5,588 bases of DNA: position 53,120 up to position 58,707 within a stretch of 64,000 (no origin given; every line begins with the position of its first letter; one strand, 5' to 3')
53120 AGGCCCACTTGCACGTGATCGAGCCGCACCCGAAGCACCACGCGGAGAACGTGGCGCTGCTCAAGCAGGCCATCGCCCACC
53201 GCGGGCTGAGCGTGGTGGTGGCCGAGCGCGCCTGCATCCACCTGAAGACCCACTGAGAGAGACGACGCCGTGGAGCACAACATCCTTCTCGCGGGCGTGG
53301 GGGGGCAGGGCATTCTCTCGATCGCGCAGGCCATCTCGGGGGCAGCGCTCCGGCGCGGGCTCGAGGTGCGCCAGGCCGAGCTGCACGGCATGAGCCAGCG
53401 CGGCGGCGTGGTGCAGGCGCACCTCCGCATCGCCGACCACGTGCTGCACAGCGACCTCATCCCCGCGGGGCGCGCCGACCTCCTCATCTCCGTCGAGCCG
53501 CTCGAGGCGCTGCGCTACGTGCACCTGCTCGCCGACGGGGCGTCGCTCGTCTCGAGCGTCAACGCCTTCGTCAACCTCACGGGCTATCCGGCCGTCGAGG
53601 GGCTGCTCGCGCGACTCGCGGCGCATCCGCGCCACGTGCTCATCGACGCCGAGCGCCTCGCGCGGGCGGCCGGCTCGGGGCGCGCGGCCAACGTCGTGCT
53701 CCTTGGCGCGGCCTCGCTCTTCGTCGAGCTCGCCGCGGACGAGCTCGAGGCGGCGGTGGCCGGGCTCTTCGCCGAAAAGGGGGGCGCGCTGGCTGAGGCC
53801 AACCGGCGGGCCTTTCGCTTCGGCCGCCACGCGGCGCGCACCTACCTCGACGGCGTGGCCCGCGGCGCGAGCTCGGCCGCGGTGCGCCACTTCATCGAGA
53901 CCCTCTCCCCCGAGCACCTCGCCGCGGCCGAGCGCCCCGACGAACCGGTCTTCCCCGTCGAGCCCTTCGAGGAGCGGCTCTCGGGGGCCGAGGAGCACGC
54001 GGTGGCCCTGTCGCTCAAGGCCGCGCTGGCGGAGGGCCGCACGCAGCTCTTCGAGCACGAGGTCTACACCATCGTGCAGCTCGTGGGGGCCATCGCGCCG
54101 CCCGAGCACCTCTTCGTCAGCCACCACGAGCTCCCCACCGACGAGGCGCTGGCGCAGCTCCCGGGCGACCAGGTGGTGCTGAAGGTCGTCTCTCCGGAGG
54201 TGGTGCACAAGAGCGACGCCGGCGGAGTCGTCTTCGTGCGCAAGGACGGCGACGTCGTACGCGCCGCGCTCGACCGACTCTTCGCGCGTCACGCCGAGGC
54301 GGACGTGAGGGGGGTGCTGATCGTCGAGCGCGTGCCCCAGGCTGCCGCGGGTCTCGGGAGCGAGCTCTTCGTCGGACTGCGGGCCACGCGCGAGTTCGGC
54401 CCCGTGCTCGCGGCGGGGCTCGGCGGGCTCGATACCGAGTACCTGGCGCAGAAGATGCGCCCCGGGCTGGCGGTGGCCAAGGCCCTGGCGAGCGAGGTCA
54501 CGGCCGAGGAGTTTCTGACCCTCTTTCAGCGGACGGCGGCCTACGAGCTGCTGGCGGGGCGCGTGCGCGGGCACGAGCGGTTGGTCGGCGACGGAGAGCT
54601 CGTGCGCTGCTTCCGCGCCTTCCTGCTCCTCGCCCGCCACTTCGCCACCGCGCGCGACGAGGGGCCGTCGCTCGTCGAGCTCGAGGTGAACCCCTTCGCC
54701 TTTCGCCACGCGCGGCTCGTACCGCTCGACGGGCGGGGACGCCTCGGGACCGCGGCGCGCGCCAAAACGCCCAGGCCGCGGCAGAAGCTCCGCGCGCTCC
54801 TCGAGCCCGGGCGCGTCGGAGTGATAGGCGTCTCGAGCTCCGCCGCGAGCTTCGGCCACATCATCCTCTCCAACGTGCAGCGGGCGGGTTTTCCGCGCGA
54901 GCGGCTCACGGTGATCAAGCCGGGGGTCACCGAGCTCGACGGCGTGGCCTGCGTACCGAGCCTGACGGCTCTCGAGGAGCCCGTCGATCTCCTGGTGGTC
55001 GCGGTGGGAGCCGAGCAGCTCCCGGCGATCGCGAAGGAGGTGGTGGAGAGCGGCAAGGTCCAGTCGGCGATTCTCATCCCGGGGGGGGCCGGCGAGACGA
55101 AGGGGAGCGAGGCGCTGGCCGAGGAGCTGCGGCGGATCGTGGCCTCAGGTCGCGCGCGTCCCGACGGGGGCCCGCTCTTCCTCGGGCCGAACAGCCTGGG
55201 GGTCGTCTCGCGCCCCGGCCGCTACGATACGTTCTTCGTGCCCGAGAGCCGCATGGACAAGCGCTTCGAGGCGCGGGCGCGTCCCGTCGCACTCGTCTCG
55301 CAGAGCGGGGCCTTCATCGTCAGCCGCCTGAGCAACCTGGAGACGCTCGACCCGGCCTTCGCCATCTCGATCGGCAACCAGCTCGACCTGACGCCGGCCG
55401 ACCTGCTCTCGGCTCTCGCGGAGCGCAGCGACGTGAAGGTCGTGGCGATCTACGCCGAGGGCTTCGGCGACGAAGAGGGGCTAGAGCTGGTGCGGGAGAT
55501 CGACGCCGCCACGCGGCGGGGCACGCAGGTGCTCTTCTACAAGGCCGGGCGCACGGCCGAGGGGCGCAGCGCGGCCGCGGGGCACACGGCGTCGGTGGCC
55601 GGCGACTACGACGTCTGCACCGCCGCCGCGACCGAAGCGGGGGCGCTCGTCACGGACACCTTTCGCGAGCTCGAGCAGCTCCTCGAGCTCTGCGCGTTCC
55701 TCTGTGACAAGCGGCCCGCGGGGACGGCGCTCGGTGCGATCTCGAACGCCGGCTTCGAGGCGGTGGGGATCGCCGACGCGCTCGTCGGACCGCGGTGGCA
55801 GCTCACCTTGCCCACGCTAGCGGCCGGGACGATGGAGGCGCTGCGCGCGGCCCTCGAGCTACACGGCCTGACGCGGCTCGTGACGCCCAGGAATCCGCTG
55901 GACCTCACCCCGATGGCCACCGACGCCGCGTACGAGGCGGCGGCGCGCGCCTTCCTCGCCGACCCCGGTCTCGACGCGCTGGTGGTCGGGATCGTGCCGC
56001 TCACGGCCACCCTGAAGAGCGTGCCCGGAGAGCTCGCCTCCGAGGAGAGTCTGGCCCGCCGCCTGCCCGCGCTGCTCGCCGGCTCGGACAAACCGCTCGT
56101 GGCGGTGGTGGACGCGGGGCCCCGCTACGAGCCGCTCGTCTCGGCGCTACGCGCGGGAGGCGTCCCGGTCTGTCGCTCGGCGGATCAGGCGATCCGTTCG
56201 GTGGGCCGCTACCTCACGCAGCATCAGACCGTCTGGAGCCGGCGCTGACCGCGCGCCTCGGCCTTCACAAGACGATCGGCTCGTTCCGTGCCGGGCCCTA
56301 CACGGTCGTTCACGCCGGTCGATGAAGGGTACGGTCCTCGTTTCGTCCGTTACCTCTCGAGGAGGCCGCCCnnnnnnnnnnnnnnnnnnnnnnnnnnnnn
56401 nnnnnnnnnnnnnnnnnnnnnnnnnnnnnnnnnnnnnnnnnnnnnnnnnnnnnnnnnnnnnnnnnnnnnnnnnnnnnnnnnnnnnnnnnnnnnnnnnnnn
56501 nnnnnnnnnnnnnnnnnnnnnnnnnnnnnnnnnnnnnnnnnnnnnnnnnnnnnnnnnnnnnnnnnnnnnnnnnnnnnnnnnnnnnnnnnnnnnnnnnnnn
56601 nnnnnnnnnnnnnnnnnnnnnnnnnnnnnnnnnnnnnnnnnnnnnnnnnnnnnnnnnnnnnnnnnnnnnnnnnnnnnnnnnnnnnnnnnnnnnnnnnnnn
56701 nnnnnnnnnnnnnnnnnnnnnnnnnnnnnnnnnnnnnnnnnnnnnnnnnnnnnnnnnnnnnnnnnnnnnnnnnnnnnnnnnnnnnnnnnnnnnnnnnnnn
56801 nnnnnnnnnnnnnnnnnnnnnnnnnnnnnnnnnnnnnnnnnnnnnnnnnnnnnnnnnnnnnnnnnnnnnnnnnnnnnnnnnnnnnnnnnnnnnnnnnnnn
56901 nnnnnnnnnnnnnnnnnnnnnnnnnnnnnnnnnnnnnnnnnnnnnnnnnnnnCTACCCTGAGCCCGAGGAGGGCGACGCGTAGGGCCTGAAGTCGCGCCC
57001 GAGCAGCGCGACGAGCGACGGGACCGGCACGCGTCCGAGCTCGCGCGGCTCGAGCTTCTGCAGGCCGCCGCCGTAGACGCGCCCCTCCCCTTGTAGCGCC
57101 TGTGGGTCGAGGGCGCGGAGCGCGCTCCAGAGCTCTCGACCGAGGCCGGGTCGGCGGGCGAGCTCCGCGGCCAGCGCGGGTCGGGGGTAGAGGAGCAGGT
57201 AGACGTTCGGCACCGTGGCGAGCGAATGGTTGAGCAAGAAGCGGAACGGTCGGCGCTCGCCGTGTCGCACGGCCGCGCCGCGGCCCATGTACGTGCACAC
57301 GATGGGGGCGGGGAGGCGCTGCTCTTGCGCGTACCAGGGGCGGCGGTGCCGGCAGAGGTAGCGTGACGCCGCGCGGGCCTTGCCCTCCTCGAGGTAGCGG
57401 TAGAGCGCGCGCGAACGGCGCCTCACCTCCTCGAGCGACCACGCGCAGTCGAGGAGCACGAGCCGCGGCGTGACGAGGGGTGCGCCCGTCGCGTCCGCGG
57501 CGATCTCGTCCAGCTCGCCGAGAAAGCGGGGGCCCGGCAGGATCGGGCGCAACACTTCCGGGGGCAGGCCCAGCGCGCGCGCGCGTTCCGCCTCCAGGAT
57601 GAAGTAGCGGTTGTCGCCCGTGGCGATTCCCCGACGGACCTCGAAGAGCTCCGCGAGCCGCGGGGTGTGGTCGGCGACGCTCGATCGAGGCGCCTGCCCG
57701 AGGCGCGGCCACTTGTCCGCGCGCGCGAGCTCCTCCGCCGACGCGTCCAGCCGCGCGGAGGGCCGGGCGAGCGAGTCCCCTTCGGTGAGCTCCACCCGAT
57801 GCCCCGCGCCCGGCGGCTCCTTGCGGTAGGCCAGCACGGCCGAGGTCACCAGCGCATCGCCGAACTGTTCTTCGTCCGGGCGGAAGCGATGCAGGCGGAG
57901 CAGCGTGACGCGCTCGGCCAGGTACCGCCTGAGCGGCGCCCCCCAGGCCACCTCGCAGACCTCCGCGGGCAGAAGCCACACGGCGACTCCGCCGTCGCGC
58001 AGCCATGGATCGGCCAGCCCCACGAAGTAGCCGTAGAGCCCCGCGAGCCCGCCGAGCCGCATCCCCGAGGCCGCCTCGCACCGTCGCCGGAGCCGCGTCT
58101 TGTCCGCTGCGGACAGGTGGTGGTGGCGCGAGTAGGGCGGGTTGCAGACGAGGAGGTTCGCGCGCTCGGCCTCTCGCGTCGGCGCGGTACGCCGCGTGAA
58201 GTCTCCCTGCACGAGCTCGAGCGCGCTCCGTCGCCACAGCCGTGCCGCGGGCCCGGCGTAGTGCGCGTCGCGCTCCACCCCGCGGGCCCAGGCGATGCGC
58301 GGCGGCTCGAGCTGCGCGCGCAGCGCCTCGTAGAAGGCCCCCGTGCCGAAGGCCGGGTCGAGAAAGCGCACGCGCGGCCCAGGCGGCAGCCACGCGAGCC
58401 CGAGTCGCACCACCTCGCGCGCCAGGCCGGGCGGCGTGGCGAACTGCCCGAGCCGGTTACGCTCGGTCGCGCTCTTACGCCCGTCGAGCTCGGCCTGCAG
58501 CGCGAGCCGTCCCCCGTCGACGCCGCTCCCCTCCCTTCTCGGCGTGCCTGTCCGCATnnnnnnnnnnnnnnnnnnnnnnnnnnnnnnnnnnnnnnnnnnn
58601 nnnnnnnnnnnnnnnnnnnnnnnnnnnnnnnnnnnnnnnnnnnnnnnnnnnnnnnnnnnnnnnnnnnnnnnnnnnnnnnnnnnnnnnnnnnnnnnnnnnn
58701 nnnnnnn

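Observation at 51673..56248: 2-oxoacid:ferredoxin oxidoreductase alpha subunit followed by an IorB-like subunit fused to an ADP-forming acyl-CoA synthetase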

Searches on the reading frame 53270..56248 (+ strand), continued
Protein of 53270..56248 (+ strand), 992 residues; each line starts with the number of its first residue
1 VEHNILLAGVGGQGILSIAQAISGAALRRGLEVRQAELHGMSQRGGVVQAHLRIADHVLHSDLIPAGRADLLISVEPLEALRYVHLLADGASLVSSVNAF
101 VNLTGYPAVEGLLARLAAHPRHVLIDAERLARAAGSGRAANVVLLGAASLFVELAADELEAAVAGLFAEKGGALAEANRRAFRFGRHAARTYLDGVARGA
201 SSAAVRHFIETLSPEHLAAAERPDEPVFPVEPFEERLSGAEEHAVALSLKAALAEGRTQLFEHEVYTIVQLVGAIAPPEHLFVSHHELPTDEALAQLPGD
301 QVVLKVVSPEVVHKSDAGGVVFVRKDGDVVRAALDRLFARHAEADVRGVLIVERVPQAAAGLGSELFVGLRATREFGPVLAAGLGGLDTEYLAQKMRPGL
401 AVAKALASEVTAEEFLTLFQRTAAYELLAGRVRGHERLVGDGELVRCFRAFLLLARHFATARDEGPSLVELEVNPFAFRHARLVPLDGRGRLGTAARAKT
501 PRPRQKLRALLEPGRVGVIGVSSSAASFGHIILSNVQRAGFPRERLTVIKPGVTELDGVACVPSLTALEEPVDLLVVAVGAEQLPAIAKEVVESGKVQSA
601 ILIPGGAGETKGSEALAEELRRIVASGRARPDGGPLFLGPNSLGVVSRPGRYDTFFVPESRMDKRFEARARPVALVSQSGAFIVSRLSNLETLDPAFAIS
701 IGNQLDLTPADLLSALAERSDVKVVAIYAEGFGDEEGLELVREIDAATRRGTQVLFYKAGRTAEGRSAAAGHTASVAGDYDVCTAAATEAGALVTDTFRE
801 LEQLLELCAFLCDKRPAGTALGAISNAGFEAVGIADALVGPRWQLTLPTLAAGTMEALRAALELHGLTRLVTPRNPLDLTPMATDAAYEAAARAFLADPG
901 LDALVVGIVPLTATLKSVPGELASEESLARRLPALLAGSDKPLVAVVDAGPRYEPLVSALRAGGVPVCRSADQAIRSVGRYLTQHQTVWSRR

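Call 55: find_encoding_contigs(protein=P0080, flank=8000, max_places=1)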
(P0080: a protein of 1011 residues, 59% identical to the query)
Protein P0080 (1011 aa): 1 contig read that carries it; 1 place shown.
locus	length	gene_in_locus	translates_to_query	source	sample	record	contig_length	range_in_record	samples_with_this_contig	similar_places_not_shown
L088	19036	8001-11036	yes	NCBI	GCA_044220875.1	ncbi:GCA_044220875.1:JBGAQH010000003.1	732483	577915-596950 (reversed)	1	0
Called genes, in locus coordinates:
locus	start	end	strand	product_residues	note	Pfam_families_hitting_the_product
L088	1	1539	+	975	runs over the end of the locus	PF01565:FAD_binding_4, PF02913:FAD-oxidase_C, PF13183:Fer4_8, PF13534:Fer4_17 (weak)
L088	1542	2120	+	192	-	PF07638:Sigma70_ECF, PF08281:Sigma70_r4_2, PF04545:Sigma70_r4 (weak)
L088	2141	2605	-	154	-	PF00042:Globin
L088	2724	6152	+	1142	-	PF00069:Pkinase, PF07714:PK_Tyr_Ser-Thr, PF25174:Beta-prop_THOC3, PF23381:Beta-prop_IFT122_1st, PF24807:WD40_CDC20-Fz, PF24814:WD40_Prp19, PF24817:WD40_WDHD1_1st, PF25172:Beta-prop_WDR3_2nd, +31 more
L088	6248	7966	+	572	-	PF01855:POR_N, PF02775:TPP_enzyme_C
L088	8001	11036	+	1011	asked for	PF01558:POR, PF13549:ATP-grasp_5, PF13380:CoA_binding_2, PF13607:Succ_CoA_lig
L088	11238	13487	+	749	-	PF14522:Cytochrome_C7 (faint), PF14537:Cytochrom_c3_2 (faint), PF01292:Ni_hydr_CYTB (faint)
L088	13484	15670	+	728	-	PF14537:Cytochrom_c3_2 (faint), PF14522:Cytochrome_C7 (faint)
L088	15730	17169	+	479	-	PF14522:Cytochrome_C7 (faint), PF14537:Cytochrom_c3_2 (faint), PF09699:Paired_CXXCH_1, PF22113:Mtrc-MtrF_II-IV_dom (weak), PF09699:Paired_CXXCH_1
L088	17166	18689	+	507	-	PF14537:Cytochrom_c3_2 (faint), PF14522:Cytochrome_C7 (faint), PF09699:Paired_CXXCH_1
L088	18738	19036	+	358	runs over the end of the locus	-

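Call 56: find_encoding_contigs(protein=P0108, flank=8000, max_places=1)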
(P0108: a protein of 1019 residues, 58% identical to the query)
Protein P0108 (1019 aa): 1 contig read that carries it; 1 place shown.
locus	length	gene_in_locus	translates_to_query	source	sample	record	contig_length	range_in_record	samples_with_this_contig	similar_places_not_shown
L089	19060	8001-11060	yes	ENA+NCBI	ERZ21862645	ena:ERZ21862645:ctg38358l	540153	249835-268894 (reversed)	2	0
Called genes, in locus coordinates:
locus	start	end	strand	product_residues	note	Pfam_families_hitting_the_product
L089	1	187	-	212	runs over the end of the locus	PF02607:B12-binding_2, PF02310:B12-binding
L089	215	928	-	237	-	PF02965:Met_synt_B12 (weak)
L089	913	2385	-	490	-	PF06253:MTTB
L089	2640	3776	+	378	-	PF12704:MacB_PCD, PF02687:FtsX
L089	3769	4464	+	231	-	PF00005:ABC_tran, PF02463:SMC_N (faint), PF13191:AAA_16 (weak), PF13304:AAA_21 (faint)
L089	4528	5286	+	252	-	PF00702:Hydrolase, PF13419:HAD_2, PF13242:Hydrolase_like (weak)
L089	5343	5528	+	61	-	-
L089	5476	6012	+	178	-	PF01135:PCMT, PF13847:Methyltransf_31 (weak), PF08241:Methyltransf_11 (faint), PF13649:Methyltransf_25 (weak)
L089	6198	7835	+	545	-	PF01855:POR_N, PF02775:TPP_enzyme_C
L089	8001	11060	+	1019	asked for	PF01558:POR, PF13549:ATP-grasp_5, PF02629:CoA_binding (faint), PF13380:CoA_binding_2, PF13607:Succ_CoA_lig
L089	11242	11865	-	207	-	PF07617:DUF1579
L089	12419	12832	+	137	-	-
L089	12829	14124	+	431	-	PF03952:Enolase_N, PF00113:Enolase_C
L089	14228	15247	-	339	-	PF02775:TPP_enzyme_C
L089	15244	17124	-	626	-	PF01558:POR, PF01855:POR_N, PF17147:PFOR_II (weak)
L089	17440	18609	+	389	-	PF00155:Aminotran_1_2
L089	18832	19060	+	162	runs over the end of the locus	PF01288:HPPK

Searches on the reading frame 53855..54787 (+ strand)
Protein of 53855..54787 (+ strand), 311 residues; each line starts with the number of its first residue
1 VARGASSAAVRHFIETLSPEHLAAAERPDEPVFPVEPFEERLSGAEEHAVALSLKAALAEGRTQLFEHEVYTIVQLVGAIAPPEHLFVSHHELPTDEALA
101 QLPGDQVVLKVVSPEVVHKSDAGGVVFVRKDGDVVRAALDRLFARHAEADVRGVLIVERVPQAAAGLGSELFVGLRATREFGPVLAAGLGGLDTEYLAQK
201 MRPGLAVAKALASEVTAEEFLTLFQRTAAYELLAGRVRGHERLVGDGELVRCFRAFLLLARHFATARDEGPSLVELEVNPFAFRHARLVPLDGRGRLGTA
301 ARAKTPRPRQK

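Call 19: search_solved_structures(query=window:53855-54787:+, max_evalue=0.01, show_alignments=5)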
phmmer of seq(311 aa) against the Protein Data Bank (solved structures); distinct sequences matched with E-value up to 0.01: 8.
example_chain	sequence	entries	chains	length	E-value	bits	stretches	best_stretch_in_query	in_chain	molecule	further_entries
4xyl_B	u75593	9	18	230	6.5e-15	58.3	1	55-242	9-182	beta subunit of Acyl-CoA synthetase (NDP forming) | Uncharacterized protein | beta subunit of acetyl-CoA synthetase (NDP forming)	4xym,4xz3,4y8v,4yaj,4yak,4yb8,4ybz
9y43_A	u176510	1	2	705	1e-12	51.1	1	68-224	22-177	3-hydroxypropionate--CoA ligase [ADP-forming]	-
8wzu_A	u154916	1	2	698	1.6e-12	50.5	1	60-199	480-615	4-hydroxybutyrate--CoA ligase [ADP-forming]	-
1wr2_A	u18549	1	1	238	4.4e-11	45.8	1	49-242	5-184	hypothetical protein PH1789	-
9isq_A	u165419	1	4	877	7.7e-10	41.7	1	45-193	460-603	Protein acetyltransferase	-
9it0_A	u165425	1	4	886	7.9e-10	41.7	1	45-193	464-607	Protein acetyltransferase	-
9isb_A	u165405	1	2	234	8.5e-10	41.6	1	52-193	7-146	Protein acetyltransferase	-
7cm9_A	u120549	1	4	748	0.00064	22.3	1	57-301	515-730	DMSP lyase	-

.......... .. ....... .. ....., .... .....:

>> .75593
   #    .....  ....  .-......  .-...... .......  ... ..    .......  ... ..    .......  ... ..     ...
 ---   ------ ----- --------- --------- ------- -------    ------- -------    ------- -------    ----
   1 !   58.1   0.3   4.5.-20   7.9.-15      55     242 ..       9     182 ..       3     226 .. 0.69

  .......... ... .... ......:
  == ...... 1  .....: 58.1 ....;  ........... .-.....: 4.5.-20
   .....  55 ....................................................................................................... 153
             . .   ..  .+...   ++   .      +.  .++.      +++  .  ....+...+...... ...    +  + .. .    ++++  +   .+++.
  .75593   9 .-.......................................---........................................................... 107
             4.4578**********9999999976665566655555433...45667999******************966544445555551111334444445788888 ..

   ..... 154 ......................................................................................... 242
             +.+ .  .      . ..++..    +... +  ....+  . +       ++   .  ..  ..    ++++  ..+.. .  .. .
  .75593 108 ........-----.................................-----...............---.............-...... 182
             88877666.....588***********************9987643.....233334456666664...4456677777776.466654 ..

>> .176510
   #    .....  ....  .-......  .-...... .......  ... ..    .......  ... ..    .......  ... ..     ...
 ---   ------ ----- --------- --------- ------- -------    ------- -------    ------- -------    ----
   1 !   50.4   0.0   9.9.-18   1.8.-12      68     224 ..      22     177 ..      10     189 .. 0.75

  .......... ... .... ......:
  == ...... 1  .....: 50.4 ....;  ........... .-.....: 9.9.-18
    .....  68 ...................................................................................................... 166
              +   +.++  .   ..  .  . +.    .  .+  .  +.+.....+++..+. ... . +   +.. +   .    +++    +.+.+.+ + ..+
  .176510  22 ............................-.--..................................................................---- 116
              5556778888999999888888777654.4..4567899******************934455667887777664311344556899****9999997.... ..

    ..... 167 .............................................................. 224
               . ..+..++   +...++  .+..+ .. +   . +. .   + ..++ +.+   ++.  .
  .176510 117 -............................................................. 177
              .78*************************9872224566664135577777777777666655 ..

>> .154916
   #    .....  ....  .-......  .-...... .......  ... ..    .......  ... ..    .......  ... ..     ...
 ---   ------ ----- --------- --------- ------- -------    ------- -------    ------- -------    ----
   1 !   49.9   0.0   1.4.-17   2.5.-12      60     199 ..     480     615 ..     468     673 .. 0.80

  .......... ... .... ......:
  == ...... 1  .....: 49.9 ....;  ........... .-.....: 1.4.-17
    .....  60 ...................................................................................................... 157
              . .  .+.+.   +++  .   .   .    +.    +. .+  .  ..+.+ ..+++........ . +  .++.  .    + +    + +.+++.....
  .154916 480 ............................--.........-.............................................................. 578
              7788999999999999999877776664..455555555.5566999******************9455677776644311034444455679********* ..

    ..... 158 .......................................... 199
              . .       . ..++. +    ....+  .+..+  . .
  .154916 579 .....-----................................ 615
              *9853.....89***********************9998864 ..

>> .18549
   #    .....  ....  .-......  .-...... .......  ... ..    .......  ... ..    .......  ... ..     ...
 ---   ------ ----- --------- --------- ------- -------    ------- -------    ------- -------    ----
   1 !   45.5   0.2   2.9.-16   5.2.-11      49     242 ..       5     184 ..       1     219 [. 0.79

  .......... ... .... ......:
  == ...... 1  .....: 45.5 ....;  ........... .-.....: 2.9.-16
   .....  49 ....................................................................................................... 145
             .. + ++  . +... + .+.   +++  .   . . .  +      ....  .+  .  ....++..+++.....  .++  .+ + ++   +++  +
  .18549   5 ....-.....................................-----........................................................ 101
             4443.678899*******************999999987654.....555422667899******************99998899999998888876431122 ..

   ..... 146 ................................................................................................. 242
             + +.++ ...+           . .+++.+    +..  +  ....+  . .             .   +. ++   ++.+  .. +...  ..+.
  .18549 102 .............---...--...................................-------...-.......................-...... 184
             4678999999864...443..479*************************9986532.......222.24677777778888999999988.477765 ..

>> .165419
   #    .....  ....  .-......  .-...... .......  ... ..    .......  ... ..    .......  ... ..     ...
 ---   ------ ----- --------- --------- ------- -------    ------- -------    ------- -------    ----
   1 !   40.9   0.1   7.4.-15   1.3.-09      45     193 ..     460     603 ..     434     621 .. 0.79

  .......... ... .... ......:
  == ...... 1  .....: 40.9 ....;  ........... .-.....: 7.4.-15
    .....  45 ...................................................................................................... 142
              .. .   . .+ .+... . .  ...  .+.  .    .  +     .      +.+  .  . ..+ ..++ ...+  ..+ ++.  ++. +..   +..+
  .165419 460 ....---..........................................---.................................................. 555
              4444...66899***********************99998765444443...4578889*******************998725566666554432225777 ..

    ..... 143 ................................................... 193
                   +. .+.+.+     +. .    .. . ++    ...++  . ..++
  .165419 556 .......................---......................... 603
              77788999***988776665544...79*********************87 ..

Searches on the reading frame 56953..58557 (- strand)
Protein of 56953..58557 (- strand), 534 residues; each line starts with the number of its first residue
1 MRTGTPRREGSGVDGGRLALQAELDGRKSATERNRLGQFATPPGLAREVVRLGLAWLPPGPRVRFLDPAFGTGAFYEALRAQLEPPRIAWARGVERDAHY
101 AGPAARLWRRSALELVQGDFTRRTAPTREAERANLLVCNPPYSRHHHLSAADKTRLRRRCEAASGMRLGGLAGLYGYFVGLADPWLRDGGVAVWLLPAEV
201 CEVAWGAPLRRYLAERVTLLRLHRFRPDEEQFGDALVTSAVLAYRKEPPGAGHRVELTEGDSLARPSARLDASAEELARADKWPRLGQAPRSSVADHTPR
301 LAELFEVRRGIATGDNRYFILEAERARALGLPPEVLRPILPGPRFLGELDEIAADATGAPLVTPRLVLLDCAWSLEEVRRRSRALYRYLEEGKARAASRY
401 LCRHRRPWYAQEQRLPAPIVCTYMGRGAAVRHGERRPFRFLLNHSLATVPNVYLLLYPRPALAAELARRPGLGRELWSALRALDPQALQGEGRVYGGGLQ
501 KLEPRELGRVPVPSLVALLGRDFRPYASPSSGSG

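Call 13: search_protein_families(library=pfam, proteins=[window:56953-58557:-], max_evalue=0.001)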
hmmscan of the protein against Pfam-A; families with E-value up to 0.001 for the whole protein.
window:56953-58557:- (534 aa): 0 families

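Call 41: search_protein_families(library=ncbifam, proteins=[window:56953-58557:-], max_evalue=0.001)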
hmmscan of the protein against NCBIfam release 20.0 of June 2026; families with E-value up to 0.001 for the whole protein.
window:56953-58557:- (534 aa): 1 family
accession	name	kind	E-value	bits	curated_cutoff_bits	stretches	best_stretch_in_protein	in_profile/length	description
TIGR03534.1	RF_mod_PrmC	equivalog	5.3e-05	22.8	199.1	1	48-149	75-173/253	peptide chain release factor N(5)-glutamine methyltransferase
